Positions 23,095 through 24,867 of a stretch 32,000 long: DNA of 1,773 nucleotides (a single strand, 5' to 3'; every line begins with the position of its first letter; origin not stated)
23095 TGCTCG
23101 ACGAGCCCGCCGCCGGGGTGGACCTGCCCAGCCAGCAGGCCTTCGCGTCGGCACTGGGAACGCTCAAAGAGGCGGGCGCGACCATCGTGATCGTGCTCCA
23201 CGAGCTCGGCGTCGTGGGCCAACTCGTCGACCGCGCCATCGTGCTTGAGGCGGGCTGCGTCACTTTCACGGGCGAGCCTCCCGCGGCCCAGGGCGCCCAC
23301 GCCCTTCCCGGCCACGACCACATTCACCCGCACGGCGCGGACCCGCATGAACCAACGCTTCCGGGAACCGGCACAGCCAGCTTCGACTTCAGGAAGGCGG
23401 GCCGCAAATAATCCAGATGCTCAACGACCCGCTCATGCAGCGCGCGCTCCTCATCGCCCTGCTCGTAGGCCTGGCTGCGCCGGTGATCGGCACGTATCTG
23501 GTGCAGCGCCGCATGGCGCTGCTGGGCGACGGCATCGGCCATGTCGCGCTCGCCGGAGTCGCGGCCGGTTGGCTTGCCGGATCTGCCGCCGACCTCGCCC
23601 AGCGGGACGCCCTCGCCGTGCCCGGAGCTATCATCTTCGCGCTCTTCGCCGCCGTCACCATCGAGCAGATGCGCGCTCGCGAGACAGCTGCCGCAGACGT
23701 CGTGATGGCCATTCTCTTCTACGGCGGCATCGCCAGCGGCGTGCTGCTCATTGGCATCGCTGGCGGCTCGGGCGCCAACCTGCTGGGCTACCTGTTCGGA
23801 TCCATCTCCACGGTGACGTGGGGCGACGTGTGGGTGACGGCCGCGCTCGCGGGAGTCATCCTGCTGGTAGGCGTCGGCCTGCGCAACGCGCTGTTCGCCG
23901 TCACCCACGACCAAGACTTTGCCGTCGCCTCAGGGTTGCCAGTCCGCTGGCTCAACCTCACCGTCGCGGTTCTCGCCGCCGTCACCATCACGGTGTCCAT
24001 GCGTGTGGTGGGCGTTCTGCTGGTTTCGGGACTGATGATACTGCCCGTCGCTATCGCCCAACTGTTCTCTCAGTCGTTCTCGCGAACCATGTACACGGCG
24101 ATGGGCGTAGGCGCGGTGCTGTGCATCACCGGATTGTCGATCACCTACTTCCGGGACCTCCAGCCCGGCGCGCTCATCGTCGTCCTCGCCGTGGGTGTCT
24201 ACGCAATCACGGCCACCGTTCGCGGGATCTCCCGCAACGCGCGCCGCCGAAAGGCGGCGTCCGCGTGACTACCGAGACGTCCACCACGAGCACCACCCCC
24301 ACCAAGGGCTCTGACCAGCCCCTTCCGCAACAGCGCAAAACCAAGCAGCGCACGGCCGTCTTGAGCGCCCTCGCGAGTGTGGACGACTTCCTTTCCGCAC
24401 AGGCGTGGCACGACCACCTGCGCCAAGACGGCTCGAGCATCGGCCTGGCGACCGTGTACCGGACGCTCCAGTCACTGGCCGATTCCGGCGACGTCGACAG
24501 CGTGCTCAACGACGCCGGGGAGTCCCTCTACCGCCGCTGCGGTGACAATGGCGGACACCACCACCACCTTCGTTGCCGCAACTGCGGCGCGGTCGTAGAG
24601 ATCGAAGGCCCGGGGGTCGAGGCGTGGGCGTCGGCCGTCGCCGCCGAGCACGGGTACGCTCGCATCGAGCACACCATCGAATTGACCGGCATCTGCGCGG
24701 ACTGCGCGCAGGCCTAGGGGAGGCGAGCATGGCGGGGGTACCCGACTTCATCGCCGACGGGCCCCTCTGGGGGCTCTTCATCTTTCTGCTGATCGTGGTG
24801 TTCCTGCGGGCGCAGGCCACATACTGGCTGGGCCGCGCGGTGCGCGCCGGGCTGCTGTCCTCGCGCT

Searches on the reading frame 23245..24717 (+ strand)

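Call 48: search_protein_families(library=pfam, proteins=[window:23245-24717:+])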
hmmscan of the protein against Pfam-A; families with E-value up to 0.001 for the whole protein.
window:23245-24717:+ (490 aa): 1 family
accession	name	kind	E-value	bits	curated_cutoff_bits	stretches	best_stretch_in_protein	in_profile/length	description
PF01475.25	FUR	-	1.4e-26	93.5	23.1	1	364-480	5-120/121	Ferric uptake regulator family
